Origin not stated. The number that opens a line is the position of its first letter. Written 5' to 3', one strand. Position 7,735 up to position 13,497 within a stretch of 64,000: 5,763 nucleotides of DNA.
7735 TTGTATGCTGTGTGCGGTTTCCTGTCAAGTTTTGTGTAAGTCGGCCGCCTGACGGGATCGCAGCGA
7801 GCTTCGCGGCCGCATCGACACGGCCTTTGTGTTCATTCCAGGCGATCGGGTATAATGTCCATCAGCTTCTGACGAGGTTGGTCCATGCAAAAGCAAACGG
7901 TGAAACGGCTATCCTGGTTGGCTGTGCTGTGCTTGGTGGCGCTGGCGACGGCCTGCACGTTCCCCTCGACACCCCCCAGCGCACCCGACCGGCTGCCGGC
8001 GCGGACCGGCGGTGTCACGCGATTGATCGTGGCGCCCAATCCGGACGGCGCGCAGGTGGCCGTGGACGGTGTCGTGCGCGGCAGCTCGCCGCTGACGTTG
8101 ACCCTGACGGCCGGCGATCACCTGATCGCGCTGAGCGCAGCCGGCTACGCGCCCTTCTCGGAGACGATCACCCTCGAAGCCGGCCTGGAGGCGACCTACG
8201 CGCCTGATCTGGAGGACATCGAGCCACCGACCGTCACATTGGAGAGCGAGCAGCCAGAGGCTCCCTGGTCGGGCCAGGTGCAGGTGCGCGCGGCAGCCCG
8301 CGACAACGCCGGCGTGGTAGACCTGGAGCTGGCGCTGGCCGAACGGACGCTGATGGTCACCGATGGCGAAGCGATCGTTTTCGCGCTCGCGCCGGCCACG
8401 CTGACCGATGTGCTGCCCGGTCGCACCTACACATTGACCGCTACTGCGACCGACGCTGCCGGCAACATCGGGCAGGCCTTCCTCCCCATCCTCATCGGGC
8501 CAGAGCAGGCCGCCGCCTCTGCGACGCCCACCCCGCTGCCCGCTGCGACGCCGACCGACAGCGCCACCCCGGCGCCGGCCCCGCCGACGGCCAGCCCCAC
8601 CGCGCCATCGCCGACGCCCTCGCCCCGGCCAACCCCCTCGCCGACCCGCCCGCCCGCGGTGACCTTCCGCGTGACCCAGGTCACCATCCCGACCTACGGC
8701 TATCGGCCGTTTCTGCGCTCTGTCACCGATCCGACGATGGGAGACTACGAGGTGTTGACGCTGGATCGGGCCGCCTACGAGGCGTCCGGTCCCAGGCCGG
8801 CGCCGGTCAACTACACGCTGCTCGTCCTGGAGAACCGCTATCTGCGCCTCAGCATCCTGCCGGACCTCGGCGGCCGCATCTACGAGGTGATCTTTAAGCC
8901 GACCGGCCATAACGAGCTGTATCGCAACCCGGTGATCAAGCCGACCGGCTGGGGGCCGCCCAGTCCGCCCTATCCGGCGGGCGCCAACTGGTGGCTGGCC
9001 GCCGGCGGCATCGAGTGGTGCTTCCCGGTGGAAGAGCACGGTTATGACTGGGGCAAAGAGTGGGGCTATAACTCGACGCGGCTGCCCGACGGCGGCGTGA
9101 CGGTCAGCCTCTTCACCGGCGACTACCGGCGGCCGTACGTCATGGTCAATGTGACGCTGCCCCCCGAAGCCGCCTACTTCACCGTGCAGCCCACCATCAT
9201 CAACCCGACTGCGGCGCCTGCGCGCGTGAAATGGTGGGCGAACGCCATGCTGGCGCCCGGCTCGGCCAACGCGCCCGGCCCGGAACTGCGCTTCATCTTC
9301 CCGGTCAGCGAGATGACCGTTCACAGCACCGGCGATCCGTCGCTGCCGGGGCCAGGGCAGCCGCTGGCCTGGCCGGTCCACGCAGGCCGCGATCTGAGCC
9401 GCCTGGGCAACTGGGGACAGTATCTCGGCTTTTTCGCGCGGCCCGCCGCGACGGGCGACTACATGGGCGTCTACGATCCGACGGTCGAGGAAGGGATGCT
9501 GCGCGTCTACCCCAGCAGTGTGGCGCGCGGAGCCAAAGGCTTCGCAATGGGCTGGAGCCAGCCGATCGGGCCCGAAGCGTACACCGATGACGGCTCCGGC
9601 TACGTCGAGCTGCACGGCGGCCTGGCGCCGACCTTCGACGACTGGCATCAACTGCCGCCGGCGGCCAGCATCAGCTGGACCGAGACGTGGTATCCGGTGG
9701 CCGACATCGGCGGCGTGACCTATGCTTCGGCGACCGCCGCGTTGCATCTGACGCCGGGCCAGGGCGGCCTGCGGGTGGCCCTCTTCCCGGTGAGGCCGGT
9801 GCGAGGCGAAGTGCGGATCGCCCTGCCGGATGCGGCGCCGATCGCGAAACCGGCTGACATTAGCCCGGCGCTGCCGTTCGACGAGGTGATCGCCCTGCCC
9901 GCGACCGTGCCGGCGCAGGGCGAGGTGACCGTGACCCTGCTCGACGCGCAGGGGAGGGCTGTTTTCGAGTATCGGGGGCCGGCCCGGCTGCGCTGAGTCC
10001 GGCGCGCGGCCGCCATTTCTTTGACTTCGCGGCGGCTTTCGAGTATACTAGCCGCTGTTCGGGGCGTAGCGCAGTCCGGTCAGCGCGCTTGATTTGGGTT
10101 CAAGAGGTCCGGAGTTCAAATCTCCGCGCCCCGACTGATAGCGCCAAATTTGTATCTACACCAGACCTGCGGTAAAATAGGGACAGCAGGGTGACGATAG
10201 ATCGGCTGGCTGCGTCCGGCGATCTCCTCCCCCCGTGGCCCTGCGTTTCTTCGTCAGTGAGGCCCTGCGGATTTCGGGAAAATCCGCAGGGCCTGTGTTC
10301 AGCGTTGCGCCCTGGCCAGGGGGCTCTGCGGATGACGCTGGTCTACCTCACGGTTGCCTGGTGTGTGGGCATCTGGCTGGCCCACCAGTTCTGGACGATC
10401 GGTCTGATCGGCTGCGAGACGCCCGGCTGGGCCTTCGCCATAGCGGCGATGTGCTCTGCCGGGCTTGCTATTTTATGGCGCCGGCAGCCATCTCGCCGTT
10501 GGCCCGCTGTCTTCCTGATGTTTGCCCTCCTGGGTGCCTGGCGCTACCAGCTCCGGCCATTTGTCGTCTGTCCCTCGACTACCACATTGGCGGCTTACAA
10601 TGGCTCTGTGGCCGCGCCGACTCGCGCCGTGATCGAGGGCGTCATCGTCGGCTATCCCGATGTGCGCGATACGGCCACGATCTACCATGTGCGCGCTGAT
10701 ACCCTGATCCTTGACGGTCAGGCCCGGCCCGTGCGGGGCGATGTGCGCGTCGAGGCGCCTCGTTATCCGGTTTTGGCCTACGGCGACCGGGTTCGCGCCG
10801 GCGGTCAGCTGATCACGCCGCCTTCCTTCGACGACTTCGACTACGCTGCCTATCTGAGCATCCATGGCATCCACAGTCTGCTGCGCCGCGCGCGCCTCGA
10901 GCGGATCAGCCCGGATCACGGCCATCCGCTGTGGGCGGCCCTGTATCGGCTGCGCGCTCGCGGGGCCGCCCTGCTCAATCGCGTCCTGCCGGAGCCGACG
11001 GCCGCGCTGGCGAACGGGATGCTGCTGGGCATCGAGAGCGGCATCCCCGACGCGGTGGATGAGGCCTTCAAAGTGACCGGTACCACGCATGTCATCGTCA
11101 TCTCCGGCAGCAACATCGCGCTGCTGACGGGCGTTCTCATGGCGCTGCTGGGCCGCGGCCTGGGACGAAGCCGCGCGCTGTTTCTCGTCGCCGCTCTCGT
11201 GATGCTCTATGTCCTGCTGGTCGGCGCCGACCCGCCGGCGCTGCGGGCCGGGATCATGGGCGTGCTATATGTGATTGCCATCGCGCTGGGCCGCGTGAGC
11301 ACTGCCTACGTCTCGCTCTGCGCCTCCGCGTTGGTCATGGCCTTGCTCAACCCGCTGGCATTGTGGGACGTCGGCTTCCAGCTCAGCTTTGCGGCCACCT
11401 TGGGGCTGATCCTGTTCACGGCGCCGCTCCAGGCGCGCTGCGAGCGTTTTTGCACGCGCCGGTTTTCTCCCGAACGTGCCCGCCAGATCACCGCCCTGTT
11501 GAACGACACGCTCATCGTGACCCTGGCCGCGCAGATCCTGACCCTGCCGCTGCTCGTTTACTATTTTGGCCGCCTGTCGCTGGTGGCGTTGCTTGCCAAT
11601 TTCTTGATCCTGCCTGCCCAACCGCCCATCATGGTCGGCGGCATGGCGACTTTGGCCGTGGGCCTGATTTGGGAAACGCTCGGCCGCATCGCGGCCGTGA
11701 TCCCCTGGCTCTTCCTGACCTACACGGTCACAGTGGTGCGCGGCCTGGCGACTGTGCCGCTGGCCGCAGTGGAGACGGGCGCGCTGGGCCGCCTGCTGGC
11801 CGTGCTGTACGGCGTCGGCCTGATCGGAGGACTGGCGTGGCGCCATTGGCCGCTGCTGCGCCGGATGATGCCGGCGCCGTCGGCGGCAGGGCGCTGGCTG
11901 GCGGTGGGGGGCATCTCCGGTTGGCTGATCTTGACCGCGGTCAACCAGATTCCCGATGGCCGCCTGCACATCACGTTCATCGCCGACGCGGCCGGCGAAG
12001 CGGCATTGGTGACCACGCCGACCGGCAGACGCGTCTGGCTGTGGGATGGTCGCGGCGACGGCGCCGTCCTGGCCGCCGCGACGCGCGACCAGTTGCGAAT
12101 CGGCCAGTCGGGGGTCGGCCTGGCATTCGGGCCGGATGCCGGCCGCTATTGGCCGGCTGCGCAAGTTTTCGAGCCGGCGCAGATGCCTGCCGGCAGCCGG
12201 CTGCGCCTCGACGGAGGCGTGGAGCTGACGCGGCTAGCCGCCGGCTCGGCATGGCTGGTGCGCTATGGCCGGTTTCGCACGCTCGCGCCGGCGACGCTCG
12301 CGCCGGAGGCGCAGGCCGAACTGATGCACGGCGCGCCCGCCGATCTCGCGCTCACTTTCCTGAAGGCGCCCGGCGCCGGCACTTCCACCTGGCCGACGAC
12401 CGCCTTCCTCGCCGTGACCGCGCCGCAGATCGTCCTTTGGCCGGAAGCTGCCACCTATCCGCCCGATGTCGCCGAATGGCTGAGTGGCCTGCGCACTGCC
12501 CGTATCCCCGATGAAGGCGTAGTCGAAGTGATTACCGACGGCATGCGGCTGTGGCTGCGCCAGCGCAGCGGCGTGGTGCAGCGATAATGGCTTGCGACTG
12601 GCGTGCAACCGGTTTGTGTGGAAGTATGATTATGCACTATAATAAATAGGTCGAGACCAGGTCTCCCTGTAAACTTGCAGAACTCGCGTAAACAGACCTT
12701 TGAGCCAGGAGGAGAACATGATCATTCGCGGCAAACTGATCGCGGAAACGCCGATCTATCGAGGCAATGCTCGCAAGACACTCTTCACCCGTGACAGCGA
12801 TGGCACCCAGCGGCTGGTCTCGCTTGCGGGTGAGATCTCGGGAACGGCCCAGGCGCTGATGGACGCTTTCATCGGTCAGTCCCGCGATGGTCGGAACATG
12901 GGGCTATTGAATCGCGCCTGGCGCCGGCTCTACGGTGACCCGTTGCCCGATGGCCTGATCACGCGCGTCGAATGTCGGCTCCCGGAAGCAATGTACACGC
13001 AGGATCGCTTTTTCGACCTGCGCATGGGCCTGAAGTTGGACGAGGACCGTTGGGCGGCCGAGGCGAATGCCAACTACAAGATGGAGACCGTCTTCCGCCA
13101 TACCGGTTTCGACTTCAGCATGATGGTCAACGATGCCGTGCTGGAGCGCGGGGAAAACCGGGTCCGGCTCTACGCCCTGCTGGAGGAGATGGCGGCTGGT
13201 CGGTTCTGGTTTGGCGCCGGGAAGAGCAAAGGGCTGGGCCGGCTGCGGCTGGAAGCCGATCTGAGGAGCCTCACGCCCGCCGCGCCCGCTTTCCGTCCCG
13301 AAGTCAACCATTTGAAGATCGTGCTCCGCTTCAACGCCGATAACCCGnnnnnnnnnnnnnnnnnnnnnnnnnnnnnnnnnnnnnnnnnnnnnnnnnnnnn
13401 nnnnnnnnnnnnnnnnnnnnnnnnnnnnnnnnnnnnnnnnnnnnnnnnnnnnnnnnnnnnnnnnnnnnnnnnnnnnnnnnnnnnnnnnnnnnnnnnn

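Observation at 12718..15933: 1071-aa single polypeptide built from three Cas7-like RAMP domains plus a ~300-aa helical insert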

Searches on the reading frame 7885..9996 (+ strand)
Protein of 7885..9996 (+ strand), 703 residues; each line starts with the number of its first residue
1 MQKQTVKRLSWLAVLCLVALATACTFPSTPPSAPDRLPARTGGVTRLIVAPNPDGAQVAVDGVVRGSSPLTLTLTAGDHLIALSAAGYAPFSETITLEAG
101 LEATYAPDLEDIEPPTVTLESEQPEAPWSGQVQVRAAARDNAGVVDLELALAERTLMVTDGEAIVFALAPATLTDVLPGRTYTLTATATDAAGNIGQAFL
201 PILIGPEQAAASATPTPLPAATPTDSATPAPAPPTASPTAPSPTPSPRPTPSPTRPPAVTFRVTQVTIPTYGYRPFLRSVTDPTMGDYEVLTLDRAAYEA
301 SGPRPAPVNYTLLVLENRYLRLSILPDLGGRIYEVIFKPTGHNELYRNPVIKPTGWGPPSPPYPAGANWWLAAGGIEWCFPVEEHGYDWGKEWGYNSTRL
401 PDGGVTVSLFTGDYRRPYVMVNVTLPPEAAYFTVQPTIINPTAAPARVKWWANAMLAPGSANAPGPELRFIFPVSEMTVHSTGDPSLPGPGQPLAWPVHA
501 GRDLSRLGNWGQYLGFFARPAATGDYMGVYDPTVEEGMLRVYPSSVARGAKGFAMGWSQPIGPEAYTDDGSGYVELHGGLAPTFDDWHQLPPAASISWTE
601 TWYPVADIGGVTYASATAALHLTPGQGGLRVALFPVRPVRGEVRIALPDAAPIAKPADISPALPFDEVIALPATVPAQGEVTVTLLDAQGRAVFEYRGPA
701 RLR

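Call 3: search_protein_families(library=pfam, proteins=[window:7885-9996:+], max_evalue=0.1)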
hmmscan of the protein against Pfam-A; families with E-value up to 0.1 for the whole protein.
window:7885-9996:+ (703 aa): 4 families
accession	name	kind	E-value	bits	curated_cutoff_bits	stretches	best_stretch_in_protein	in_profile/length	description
PF17128.10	DUF5107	-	3.8e-19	69.2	24.4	1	297-580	11-275/310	Domain of unknown function (DUF5107)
PF08308.17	PEGA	-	5.8e-12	45.8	20.8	1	46-100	3-58/71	PEGA domain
PF17957.7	Big_7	-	0.01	16.9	24.1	0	115-152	1-40/70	Bacterial Ig domain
PF20608.4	Phage_tube_C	-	0.035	14.9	24.1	0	53-96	31-77/82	Phage tail tube protein C-terminal domain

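Call 4: search_protein_families(library=ncbifam, proteins=[window:7885-9996:+], max_evalue=0.1)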
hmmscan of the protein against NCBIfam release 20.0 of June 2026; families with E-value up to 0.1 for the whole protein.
window:7885-9996:+ (703 aa): 1 family
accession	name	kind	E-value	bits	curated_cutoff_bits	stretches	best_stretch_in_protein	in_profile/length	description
NF033186.1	internalin_K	exception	0.055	11.9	1100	1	221-262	508-555/604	class 1 internalin InlK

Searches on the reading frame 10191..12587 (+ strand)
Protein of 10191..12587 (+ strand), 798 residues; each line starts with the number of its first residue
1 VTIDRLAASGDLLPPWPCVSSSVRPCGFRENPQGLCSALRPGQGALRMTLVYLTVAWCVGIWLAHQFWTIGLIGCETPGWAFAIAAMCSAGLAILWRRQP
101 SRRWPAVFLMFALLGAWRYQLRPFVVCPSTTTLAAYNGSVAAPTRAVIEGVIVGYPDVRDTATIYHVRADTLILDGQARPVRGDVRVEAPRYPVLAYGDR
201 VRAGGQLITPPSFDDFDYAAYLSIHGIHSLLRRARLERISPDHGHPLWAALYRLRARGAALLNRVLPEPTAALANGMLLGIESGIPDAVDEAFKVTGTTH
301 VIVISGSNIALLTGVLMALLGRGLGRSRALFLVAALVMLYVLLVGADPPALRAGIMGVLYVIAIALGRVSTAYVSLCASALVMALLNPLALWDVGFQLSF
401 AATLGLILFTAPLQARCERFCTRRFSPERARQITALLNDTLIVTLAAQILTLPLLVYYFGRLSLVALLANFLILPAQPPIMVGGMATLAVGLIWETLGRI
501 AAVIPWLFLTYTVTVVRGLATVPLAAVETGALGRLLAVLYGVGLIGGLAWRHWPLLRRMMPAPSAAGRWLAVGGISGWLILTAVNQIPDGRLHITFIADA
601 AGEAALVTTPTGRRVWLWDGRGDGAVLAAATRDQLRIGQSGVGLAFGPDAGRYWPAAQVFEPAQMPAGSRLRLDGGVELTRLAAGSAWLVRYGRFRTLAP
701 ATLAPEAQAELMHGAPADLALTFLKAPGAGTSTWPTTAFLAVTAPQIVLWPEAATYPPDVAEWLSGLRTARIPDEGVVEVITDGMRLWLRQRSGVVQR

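Call 3: search_protein_families(library=pfam, proteins=[window:10191-12587:+], max_evalue=0.1)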
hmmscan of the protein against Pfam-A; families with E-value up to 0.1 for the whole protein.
window:10191-12587:+ (798 aa): 2 families
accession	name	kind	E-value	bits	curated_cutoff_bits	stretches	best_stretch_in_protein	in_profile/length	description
PF03772.21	Competence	-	1.2e-52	179.4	23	1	277-553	1-269/270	Competence protein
PF13567.11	DUF4131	-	2.4e-19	70.1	31.6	1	78-231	4-157/165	Domain of unknown function (DUF4131)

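Call 4: search_protein_families(library=ncbifam, proteins=[window:10191-12587:+], max_evalue=0.1)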
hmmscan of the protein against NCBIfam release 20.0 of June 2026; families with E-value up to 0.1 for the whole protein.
window:10191-12587:+ (798 aa): 5 families
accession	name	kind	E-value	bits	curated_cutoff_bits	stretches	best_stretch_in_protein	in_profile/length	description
TIGR00361.1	ComEC_Rec2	equivalog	1.2e-27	96.4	190.05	1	215-486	82-343/663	DNA internalization-related competence protein ComEC/Rec2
TIGR00360.1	ComEC_N-term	subfamily_domain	4.8e-26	92.1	36.5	1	298-475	1-162/171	ComEC/Rec2-related protein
NF008580.0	PRK11539.1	equivalog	2.4e-12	46.1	969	1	271-537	200-461/758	ComEC family protein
NF045979.1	ComEC_MAG0480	equivalog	5.7e-12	45.1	150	1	289-475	213-384/461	MAG0480 family ComEC-like protein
NF033130.1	AAC_6p_A48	exception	0.08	12.8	300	0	245-334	10-101/147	AacA48 family aminoglycoside 6'-N-acetyltransferase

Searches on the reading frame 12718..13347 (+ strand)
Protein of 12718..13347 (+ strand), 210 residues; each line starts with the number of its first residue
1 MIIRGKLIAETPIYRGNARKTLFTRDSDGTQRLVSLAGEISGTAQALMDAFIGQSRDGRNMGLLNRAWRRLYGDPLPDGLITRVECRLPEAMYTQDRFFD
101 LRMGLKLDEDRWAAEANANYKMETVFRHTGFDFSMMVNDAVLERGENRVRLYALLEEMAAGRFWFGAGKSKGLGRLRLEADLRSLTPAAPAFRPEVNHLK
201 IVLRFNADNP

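Call 66: search_solved_structures(query=window:12718-13347:+, max_evalue=10, show_alignments=3)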
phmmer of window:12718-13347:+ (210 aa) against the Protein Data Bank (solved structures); distinct sequences matched with E-value up to 10: 1.
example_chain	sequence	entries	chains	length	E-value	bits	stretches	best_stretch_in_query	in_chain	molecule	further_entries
8s9t_D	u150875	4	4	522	0.2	14.7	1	4-182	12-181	Cas7-2x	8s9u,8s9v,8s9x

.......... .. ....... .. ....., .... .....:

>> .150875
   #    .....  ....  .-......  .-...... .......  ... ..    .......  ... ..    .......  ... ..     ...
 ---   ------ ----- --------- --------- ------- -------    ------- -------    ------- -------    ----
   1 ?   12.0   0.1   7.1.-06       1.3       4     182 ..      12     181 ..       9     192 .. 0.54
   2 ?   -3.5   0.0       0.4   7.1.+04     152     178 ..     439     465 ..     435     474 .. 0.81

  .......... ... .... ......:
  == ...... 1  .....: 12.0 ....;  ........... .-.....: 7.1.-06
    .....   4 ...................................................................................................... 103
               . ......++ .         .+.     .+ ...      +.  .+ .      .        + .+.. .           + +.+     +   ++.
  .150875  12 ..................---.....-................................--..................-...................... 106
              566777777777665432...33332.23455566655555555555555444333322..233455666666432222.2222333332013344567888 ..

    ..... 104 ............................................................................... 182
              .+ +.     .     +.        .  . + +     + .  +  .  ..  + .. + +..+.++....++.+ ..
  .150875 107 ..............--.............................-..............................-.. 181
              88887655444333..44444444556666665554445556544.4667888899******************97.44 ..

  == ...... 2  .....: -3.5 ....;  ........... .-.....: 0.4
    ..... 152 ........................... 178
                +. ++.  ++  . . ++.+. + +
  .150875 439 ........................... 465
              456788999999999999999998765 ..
